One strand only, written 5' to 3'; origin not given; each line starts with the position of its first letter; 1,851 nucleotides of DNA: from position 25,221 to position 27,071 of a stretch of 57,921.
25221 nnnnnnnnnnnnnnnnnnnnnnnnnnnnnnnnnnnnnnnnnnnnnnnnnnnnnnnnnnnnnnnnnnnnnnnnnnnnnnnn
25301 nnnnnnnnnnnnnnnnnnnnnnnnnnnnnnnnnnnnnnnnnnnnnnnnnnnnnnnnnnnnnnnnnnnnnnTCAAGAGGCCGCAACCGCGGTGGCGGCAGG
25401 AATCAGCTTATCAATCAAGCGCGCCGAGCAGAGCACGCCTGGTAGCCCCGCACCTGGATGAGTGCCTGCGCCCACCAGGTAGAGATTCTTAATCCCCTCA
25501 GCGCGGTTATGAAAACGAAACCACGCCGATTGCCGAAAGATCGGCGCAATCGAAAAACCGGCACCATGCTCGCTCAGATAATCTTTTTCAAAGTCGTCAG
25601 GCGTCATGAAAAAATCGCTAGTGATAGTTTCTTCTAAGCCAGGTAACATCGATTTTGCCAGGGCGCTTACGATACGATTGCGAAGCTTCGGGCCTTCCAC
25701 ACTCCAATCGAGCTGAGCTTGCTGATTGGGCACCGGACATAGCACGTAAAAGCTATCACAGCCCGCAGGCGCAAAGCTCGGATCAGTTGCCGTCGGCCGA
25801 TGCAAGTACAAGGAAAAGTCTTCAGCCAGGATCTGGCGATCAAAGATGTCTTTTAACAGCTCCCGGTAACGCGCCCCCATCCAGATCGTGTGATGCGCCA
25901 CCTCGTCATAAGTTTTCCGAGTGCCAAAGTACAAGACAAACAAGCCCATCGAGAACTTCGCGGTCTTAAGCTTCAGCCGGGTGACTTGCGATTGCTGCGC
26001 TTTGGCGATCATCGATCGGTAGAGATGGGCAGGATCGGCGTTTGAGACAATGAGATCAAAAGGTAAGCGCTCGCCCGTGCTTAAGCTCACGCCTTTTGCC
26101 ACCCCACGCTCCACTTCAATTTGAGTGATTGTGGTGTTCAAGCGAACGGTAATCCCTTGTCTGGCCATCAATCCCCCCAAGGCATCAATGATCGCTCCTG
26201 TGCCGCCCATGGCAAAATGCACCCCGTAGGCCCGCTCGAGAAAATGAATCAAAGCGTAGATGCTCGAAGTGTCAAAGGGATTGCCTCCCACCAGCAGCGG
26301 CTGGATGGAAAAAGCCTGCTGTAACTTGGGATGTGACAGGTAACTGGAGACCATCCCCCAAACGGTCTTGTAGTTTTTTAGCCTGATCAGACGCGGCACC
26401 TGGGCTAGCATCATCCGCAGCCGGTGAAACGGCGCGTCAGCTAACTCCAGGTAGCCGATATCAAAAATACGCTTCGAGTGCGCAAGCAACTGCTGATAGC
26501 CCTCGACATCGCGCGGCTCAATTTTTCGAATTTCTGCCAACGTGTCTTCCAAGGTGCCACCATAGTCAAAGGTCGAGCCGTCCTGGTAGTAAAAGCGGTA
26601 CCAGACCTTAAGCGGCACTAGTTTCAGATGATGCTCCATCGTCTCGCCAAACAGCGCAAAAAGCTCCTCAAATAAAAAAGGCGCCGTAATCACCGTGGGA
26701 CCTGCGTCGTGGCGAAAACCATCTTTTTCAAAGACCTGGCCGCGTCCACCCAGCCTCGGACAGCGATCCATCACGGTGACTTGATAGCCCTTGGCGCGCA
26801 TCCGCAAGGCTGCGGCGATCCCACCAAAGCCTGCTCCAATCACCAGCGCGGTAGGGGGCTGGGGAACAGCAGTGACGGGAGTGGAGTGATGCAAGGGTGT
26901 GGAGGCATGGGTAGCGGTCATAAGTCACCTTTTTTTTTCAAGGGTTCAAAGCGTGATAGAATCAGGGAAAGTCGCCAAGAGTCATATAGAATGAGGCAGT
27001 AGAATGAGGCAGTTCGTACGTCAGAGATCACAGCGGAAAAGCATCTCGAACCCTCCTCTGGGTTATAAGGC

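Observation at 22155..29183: Complete self-contained rhodopsin photosystem: rhodopsin-crtE-crtI-crtB-crtY-blh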

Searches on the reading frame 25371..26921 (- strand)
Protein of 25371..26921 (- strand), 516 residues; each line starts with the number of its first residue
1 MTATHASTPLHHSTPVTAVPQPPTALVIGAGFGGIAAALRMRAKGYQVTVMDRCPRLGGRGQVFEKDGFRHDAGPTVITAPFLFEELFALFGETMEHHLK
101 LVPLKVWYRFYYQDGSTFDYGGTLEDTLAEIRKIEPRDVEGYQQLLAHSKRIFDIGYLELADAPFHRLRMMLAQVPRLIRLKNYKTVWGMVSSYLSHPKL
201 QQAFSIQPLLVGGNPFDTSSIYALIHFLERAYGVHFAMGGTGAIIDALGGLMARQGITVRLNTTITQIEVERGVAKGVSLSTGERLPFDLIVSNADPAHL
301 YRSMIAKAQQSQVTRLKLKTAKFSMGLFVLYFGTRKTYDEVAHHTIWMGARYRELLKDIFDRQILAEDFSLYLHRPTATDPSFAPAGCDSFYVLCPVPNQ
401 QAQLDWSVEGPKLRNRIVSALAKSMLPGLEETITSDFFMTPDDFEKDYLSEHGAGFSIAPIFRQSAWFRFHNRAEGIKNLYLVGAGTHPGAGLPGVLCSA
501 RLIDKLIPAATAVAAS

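Call 3: search_protein_families(library=pfam, proteins=[window:25371-26921:-])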
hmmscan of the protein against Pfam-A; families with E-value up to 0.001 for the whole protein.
window:25371-26921:- (516 aa): 7 families
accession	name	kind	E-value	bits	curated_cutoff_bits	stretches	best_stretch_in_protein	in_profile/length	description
PF01593.30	Amino_oxidase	-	6.5e-26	92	19.8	1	33-501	2-436/443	Flavin containing amine oxidoreductase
PF13450.12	NAD_binding_8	-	7.6e-13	49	21.9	1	27-92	1-66/68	NAD(P)-binding Rossmann-like domain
PF07992.20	Pyr_redox_2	-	3.3e-09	37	26.1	1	26-53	4-31/291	Pyridine nucleotide-disulphide oxidoreductase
PF01266.30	DAO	-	4.1e-07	30.3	27.9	1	26-58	3-35/353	FAD dependent oxidoreductase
PF00070.33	Pyr_redox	-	1.6e-06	28.9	22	0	25-58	2-35/82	Pyridine nucleotide-disulphide oxidoreductase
PF03486.20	HI0933_like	-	0.00011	22.1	50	0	25-58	3-36/244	HI0933-like protein Rossmann domain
PF00890.30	FAD_binding_2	-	0.00034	20.4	20.4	1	25-59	2-36/414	FAD binding domain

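Call 4: search_protein_families(library=ncbifam, proteins=[window:25371-26921:-])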
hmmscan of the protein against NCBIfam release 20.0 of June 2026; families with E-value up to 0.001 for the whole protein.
window:25371-26921:- (516 aa): 33 families (the best 25 are shown)
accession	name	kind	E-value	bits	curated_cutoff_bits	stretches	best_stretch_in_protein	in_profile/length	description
TIGR02734.1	crtI_fam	subfamily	2.9e-172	573.8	238.1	1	25-512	1-493/504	phytoene desaturase family protein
NF058655.1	CrtID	equivalog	2.6e-84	283.7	640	1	26-502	2-476/478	bifunctional phytoene desaturase/3,4-desaturase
NF045637.1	carotdesatCrtDProt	equivalog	1.4e-70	238.2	580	1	26-503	2-478/485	1-hydroxycarotenoid 3,4-desaturase CrtD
NF042421.1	hydcarot_desat_CrtD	equivalog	2.7e-69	233.9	500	1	24-509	3-485/487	1-hydroxycarotenoid 3,4-desaturase CrtD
TIGR02730.1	carot_isom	equivalog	1.1e-29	103.6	586.9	1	25-499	3-480/493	carotenoid isomerase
NF045689.1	BCarotKetCrtO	equivalog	1.8e-19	69.7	1000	2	363-502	381-535/563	beta-carotene ketolase CrtO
TIGR02733.1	desat_CrtD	equivalog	1.6e-14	53.5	549.7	2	230-508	220-489/492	C-3',4' desaturase CrtD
NF005560.0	PRK07233.1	equivalog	1e-12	47.6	252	2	26-70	4-48/435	hypothetical protein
TIGR03467.1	HpnE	equivalog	6.7e-12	45.4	283.05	1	26-75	2-53/430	hydroxysqualene dehydroxylase HpnE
NF005548.0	PRK07208.1-4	equivalog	2.5e-09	36.3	389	1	24-131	5-108/488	hypothetical protein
NF005547.0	PRK07208.1-3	equivalog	3e-09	36.1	380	1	25-95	7-75/465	hypothetical protein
NF006130.0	PRK08274.1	equivalog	8.3e-07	28.2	369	0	26-61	9-46/467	FAD-dependent tricarballylate dehydrogenase TcuA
NF005313.0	PRK06847.1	subfamily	2.4e-06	26.8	372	1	25-55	7-37/375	hypothetical protein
NF009410.0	PRK12771.1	subfamily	1.2e-05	24.1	516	1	25-59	141-175/566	NAD(P)-binding protein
NF009409.0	PRK12770.1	subfamily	2.6e-05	23.4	343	1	26-59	22-55/360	putative glutamate synthase subunit beta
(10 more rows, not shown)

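Call 23: find_homologous_proteins(query=window:25371-26921:-)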
Query window:25371-26921:- (516 aa): 8000 proteins with E <= 0.001 among 8000 candidates; the best 120 are listed.
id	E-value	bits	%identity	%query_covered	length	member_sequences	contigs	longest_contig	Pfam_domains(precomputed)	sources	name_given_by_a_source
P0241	0.0e+0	1185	100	100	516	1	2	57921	PF01266.31,PF01593.31,PF13450.13,PF07992.21,PF00070.34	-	-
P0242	9.6e-270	914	78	95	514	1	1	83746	PF01266.31,PF01593.31,PF13450.13,PF07992.21,PF00070.34,PF03486.21,PF12831.14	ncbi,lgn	-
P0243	2.1e-269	913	79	91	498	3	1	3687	PF01266.31,PF01593.31,PF13450.13,PF00890.31,PF07992.21,PF00070.34,PF03486.21,PF01134.29,PF12831.14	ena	-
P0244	3.6e-258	875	75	95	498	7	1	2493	PF01266.31,PF01593.31,PF13450.13,PF07992.21,PF00070.34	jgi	-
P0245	1.9e-253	860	75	95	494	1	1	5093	PF01266.31,PF01593.31,PF13450.13,PF07992.21,PF00070.34,PF12831.14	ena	-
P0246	1.6e-252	857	74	94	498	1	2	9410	PF01266.31,PF01593.31,PF13450.13,PF07992.21,PF00070.34,PF03486.21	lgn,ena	-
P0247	1.1e-251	854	73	92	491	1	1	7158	PF01266.31,PF01593.31,PF13450.13,PF07992.21,PF00070.34,PF03486.21,PF12831.14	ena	-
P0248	1.7e-251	853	72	95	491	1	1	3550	PF01266.31,PF01593.31,PF13450.13,PF00890.31,PF07992.21,PF00070.34,PF03486.21,PF12831.14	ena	-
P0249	2.6e-251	853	73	92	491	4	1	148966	PF01266.31,PF01593.31,PF13450.13,PF07992.21,PF00070.34,PF03486.21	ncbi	-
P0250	7.3e-251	851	74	91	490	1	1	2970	PF01266.31,PF01593.31,PF13450.13,PF07992.21,PF00070.34,PF03486.21,PF12831.14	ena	-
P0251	8.0e-251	851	75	95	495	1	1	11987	PF01266.31,PF01593.31,PF13450.13,PF00890.31,PF07992.21,PF00070.34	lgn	-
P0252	1.2e-250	851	74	94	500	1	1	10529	PF01266.31,PF01593.31,PF13450.13,PF07992.21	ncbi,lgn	-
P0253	1.8e-250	850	73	91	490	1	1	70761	PF01266.31,PF01593.31,PF13450.13,PF07992.21,PF00070.34,PF03486.21,PF12831.14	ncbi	-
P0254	3.6e-250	849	72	94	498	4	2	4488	PF01266.31,PF01593.31,PF13450.13,PF07992.21,PF00070.34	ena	-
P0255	3.8e-250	849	73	94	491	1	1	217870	PF01266.31,PF01593.31,PF13450.13,PF00890.31,PF07992.21,PF00070.34,PF12831.14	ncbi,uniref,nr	ncbi:MAG: phytoene desaturase [Polaromonas sp.]|uniref:phytoene desaturase family protein n=1 Tax=Po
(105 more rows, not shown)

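Call 25: find_encoding_contigs(protein=P0242, flank=10000, max_places=2)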
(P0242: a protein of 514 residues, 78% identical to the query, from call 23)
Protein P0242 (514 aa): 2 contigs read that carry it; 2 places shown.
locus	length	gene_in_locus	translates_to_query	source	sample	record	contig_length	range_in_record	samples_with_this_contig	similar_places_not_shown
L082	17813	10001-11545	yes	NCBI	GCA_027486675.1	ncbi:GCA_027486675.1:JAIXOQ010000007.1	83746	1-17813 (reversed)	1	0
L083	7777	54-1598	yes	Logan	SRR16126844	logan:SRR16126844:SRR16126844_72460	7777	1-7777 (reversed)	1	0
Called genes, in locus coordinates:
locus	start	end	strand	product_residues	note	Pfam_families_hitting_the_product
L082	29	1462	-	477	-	PF04244:DPRP, PF03441:FAD_binding_7 (weak)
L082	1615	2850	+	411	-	PF00875:DNA_photolyase, PF03441:FAD_binding_7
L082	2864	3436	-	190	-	PF04832:SOUL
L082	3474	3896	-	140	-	-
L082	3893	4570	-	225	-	PF09844:DUF2071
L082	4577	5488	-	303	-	-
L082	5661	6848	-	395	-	-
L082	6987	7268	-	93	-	-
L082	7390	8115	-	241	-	-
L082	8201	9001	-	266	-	PF01036:Bac_rhodopsin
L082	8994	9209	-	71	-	-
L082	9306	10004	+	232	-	PF00348:polyprenyl_synt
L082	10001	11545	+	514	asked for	PF00070:Pyr_redox (faint), PF01266:DAO (weak), PF01593:Amino_oxidase, PF03486:HI0933_like (faint), PF07992:Pyr_redox_2 (weak), PF12831:FAD_oxidored (faint), PF13450:NAD_binding_8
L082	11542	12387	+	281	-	PF00494:SQS_PSY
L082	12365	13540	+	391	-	PF01266:DAO (faint), PF05834:Lycopene_cycl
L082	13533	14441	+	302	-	PF15461:BCD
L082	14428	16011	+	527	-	PF00171:Aldedh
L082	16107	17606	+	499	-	PF00226:DnaJ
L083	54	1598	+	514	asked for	PF00070:Pyr_redox (faint), PF01266:DAO (weak), PF01593:Amino_oxidase, PF03486:HI0933_like (faint), PF07992:Pyr_redox_2 (weak), PF12831:FAD_oxidored (faint), PF13450:NAD_binding_8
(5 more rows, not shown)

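Call 26: find_encoding_contigs(protein=P0255, flank=10000, max_places=2)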
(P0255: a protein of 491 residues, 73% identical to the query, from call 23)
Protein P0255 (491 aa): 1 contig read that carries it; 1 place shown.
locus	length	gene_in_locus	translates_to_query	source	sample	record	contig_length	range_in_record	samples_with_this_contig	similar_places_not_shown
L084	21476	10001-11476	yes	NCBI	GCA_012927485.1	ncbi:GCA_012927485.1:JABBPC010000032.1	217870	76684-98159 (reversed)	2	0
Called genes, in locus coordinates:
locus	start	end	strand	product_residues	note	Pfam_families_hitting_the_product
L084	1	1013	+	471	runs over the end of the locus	PF13396:PLDc_N (weak), PF13091:PLDc_2, PF00614:PLDc (faint), PF13091:PLDc_2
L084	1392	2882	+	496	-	-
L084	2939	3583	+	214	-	PF13442:Cytochrome_CBB3 (faint), PF00034:Cytochrom_C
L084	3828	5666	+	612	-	PF00501:AMP-binding, PF23562:AMP-binding_C_3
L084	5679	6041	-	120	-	PF03713:DUF305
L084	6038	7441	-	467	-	PF10282:Lactonase (weak)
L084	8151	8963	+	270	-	PF01036:Bac_rhodopsin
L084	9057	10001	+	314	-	PF00348:polyprenyl_synt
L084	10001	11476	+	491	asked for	PF00070:Pyr_redox (faint), PF00890:FAD_binding_2 (faint), PF01266:DAO (weak), PF01593:Amino_oxidase, PF07992:Pyr_redox_2 (weak), PF12831:FAD_oxidored (faint), PF13450:NAD_binding_8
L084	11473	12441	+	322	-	PF00494:SQS_PSY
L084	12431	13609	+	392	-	PF05834:Lycopene_cycl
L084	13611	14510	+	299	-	PF15461:BCD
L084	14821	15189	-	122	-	PF02656:DUF202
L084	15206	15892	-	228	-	PF00034:Cytochrom_C, PF13442:Cytochrome_CBB3 (weak)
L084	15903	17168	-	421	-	PF00174:Oxidored_molyb, PF03404:Mo-co_dimer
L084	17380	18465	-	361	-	PF03601:Cons_hypoth698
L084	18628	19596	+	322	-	PF00126:HTH_1, PF03466:LysR_substrate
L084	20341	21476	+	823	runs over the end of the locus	PF00150:Cellulase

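Call 27: find_encoding_contigs(protein=P0249, flank=10000, max_places=2)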
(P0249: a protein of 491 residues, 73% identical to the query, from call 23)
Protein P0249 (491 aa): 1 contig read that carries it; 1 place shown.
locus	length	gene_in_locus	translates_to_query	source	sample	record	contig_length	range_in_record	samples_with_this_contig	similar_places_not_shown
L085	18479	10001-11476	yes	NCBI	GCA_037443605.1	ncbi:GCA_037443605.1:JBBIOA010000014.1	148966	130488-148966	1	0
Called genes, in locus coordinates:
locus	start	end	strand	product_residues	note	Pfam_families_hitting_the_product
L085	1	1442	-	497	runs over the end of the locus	PF01370:Epimerase, PF05368:NmrA, PF13460:NAD_binding_10, PF11066:DUF2867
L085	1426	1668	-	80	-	PF02866:Ldh_1_C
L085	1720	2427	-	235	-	PF00056:Ldh_1_N, PF02866:Ldh_1_C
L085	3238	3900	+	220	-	PF13560:HTH_31, PF01381:HTH_3 (weak), PF07883:Cupin_2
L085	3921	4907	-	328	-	PF00890:FAD_binding_2 (weak), PF01266:DAO (weak), PF13450:NAD_binding_8, PF01593:Amino_oxidase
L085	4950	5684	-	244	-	PF00106:adh_short, PF08659:KR, PF13561:adh_short_C2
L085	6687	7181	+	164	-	PF02469:Fasciclin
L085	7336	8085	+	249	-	PF01036:Bac_rhodopsin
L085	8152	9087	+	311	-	PF00348:polyprenyl_synt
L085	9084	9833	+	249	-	PF02254:TrkA_N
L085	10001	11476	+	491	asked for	PF00070:Pyr_redox (faint), PF01266:DAO (faint), PF01593:Amino_oxidase, PF03486:HI0933_like (faint), PF07992:Pyr_redox_2 (faint), PF13450:NAD_binding_8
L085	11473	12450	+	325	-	PF00494:SQS_PSY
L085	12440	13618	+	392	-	PF05834:Lycopene_cycl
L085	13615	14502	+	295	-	PF15461:BCD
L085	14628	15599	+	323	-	PF02628:COX15-CtaA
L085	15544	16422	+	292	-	-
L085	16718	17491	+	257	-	PF03441:FAD_binding_7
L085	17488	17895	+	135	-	-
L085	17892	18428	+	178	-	-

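Call 35: list_cluster_members(proteins=[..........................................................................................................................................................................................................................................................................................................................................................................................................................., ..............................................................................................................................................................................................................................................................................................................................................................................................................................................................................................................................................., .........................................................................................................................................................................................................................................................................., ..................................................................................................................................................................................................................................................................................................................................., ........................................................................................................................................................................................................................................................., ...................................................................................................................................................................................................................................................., P0242, P0249, P0253, P0243])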
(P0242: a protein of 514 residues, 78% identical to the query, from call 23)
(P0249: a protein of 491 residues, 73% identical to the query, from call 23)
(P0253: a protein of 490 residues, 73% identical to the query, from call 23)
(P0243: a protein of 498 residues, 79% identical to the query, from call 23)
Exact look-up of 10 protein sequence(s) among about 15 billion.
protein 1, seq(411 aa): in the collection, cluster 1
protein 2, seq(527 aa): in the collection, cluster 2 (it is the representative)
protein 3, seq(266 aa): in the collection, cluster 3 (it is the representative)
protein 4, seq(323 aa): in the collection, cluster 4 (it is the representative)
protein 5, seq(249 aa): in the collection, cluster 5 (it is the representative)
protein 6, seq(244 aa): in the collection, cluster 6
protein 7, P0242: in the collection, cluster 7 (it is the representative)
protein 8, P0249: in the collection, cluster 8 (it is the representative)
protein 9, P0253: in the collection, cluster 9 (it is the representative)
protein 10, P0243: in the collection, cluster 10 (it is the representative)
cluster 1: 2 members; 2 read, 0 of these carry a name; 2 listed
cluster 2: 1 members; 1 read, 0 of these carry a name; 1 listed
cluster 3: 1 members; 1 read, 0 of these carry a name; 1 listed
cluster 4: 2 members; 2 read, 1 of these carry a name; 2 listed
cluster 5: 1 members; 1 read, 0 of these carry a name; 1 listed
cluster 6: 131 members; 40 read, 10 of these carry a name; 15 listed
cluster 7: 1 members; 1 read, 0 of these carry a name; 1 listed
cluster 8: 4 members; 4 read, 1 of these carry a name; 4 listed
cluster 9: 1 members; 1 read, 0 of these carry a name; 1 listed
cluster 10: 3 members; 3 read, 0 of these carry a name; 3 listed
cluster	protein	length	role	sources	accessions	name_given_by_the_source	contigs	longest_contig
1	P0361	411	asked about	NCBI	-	-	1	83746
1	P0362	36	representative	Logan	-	-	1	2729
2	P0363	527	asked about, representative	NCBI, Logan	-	-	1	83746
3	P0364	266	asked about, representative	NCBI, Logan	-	-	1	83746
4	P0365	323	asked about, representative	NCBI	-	-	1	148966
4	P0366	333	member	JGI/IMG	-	heme A synthase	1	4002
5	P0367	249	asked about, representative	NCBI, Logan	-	-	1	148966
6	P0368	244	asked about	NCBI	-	-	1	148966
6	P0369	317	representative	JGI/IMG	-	-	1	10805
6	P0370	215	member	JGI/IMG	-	NAD(P)-dependent dehydrogenase (short-subunit alcohol dehydrogenase family)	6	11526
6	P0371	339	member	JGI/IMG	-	hypothetical protein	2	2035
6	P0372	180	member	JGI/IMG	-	NAD(P)-dependent dehydrogenase (short-subunit alcohol dehydrogenase family)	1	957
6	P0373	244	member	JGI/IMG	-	NAD(P)-dependent dehydrogenase (short-subunit alcohol dehydrogenase family)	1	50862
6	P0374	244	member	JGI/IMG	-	3-oxoacyl-[acyl-carrier protein] reductase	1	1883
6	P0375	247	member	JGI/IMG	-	renalase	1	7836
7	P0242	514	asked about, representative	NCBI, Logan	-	-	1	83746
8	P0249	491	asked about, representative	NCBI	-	-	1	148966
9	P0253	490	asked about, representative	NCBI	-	-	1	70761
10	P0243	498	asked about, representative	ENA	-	-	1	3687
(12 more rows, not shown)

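Call 64: find_encoding_contigs(protein=P0243, flank=5000, max_places=3)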
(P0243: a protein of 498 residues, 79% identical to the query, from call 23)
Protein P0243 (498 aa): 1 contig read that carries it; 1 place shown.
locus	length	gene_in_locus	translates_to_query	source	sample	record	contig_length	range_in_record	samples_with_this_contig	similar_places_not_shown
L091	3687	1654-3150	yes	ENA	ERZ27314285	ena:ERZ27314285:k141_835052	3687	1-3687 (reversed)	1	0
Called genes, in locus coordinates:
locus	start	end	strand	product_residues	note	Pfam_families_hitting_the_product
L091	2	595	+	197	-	?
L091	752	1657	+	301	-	PF00348:polyprenyl_synt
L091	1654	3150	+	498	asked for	PF00070:Pyr_redox (faint), PF00890:FAD_binding_2 (faint), PF01134:GIDA (faint), PF01266:DAO (faint), PF03486:HI0933_like (faint), PF07992:Pyr_redox_2 (weak), PF13450:NAD_binding_8, PF01593:Amino_oxidase, +1 more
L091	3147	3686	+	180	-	?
